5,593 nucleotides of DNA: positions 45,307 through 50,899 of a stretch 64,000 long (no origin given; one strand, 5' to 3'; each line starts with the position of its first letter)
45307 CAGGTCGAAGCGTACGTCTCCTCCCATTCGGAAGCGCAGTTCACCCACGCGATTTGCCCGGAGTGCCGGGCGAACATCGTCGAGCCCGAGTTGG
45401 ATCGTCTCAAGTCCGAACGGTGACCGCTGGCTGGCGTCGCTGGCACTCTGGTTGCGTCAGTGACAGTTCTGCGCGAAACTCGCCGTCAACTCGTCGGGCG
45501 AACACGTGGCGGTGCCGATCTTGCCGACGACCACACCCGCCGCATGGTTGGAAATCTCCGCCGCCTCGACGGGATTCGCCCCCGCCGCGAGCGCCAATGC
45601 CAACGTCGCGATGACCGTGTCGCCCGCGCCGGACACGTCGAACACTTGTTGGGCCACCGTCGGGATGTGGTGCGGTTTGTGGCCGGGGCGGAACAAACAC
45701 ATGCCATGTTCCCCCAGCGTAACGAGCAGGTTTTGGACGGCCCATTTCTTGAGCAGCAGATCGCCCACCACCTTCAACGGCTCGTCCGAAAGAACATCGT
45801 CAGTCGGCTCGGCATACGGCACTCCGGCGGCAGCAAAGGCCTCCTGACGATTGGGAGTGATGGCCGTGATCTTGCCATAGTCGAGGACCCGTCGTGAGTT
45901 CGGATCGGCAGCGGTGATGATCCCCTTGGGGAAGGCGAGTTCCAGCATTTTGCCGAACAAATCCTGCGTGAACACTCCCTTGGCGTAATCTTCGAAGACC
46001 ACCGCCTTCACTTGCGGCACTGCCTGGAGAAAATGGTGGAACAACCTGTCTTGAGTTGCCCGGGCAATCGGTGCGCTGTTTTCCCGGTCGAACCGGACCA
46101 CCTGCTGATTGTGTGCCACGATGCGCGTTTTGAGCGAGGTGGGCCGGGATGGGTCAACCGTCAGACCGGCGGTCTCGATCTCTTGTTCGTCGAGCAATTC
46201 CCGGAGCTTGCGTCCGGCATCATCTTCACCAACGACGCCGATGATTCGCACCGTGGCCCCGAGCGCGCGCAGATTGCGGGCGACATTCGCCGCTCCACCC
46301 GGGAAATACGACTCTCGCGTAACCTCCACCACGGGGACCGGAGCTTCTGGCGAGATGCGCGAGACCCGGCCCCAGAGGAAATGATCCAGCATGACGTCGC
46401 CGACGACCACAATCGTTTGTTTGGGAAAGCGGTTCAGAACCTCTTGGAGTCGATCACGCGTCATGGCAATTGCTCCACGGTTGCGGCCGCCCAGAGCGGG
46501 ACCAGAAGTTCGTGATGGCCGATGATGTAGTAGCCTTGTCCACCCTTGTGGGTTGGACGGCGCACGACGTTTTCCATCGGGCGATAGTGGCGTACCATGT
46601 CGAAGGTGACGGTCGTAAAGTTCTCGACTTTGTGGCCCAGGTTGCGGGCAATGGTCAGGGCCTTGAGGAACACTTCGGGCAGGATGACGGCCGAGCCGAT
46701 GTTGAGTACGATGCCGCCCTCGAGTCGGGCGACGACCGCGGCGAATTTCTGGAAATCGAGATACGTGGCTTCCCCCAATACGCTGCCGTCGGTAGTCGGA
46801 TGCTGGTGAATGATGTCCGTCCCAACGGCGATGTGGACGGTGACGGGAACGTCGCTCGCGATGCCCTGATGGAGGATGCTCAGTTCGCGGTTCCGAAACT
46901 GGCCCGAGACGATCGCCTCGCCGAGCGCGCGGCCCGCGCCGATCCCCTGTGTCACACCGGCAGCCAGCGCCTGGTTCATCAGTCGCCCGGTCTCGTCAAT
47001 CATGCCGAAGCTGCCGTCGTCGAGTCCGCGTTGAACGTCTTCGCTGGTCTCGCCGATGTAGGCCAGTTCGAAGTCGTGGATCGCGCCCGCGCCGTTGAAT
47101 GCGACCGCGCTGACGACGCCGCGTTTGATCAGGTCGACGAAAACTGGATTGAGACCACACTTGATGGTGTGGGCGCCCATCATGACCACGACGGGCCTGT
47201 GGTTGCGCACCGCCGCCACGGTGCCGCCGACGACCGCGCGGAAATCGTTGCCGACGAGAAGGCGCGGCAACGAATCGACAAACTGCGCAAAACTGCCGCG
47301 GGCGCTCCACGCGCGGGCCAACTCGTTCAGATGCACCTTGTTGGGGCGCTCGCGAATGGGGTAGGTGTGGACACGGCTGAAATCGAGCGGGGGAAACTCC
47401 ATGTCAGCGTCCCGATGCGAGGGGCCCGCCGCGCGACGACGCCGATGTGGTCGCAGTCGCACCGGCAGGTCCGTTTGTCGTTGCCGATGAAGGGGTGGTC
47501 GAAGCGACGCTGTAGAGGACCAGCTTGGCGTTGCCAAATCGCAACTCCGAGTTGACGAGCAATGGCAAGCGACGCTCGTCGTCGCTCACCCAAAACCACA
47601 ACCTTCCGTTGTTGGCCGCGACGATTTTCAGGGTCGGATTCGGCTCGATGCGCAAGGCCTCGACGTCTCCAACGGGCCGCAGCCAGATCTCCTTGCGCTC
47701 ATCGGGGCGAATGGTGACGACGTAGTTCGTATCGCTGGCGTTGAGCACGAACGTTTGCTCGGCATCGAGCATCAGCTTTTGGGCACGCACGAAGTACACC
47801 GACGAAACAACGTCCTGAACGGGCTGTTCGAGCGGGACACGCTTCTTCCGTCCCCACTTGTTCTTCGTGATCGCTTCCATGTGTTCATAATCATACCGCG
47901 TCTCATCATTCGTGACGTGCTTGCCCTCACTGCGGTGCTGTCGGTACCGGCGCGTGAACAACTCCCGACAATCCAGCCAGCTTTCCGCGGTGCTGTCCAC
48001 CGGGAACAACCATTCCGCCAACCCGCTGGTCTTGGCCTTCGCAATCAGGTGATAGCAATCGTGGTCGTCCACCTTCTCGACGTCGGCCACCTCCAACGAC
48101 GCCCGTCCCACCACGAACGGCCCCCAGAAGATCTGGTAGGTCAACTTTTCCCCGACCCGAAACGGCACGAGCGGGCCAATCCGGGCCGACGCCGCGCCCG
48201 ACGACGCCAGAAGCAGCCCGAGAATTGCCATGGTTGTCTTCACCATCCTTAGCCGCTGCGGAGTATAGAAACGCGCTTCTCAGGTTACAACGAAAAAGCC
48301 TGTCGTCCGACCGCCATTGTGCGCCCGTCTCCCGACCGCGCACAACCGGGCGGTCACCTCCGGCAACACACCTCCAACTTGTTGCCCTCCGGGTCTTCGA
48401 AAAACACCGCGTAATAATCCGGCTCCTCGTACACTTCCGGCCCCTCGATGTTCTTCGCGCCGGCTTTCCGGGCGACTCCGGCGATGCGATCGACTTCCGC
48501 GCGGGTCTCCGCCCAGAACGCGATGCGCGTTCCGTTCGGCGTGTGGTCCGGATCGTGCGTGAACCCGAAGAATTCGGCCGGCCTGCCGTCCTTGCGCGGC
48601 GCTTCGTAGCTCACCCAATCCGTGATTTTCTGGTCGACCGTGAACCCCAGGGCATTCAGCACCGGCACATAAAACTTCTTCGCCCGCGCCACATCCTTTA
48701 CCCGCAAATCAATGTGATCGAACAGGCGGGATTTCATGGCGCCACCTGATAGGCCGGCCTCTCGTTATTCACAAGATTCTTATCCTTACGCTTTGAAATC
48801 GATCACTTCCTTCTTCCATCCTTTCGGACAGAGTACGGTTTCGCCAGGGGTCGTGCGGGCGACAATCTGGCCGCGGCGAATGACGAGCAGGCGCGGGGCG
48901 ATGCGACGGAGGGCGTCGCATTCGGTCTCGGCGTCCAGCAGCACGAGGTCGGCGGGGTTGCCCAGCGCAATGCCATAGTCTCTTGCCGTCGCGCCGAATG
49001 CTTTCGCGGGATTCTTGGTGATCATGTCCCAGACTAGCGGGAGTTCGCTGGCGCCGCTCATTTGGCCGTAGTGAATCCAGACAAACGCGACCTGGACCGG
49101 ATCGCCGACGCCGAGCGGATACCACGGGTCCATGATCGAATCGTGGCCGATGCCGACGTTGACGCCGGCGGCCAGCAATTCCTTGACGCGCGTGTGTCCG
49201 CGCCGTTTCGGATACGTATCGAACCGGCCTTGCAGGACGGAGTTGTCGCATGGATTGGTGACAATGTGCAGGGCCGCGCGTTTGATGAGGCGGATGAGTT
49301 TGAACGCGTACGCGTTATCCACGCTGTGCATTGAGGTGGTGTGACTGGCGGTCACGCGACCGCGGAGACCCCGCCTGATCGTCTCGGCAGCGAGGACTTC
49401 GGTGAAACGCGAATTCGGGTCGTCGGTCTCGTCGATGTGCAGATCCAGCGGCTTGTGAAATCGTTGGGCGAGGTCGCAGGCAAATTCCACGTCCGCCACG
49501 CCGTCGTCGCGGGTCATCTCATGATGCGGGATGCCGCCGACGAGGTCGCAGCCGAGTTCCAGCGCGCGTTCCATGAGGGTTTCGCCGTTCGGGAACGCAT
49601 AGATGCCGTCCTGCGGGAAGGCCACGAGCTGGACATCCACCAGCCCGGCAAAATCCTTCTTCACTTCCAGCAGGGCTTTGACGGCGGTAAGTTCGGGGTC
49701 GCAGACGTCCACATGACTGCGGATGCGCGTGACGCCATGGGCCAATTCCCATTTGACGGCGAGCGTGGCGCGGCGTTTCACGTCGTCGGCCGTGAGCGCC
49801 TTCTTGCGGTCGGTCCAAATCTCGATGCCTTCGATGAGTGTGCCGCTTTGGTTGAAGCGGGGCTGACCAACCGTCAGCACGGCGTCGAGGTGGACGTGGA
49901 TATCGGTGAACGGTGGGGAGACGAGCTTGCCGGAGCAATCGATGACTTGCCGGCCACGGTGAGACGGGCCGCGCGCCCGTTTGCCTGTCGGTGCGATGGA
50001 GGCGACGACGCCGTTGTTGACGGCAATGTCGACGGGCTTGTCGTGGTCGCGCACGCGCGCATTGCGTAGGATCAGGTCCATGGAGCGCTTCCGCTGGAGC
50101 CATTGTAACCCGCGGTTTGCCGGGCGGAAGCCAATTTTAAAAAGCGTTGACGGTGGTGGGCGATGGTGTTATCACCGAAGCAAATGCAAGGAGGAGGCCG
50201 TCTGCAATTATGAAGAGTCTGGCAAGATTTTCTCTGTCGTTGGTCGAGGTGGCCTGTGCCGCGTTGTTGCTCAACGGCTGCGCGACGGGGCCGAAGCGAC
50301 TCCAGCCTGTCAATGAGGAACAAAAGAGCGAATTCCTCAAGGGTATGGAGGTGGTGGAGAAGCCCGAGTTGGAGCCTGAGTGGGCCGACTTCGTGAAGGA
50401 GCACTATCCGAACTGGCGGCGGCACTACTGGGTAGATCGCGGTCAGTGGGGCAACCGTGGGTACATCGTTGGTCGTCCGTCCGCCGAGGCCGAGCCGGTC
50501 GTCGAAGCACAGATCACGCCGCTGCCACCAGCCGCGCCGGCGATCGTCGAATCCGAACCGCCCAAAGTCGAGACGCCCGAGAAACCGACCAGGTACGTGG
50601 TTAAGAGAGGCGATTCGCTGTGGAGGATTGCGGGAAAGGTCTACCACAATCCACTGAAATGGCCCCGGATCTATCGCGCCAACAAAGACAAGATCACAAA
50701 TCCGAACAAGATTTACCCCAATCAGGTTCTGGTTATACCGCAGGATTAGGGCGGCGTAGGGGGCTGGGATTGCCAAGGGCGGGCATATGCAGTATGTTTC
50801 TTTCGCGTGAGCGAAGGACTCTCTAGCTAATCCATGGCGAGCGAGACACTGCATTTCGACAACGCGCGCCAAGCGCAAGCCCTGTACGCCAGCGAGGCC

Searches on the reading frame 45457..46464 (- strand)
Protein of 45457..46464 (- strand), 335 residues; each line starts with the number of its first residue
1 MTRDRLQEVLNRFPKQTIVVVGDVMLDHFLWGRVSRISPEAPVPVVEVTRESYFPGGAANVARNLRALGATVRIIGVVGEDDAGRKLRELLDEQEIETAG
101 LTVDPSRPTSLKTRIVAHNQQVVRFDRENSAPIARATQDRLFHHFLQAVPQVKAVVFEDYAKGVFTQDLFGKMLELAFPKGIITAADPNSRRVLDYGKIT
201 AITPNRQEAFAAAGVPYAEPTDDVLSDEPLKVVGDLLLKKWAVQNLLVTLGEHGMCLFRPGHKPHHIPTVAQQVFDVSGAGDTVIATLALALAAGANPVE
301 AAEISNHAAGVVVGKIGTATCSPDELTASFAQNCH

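Call 30: search_protein_families(library=pfam, proteins=[window:45457-46464:-], max_evalue=0.001)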
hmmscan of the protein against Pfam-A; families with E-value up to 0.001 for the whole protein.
window:45457-46464:- (335 aa): 1 family
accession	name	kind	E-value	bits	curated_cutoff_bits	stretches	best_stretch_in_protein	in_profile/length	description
PF00294.29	PfkB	-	1.4e-43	149.8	25.8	1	16-324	2-301/302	pfkB family carbohydrate kinase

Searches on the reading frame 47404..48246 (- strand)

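Call 30: search_protein_families(library=pfam, proteins=[window:47404-48246:-], max_evalue=0.001)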
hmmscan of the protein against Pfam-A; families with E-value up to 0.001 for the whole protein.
window:47404-48246:- (280 aa): 1 family
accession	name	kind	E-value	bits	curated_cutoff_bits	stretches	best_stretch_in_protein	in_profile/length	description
PF11306.15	DUF3108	-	5.1e-33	115.1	26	1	36-244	1-208/209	Protein of unknown function (DUF3108)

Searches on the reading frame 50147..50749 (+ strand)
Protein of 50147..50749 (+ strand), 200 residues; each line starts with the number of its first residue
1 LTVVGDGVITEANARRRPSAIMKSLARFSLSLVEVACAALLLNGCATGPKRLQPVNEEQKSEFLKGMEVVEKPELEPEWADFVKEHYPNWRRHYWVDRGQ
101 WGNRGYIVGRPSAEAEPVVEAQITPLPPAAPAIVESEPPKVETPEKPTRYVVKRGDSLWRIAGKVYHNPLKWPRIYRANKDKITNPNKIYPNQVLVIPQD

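Call 70: search_protein_families(library=pfam, proteins=[window:50147-50749:+], max_evalue=0.01)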
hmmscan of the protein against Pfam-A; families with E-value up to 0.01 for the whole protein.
window:50147-50749:+ (200 aa): 1 family
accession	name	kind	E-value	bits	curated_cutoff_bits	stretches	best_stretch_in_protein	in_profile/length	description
PF01476.26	LysM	-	3.2e-11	43.4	20.9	1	150-198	1-43/43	LysM domain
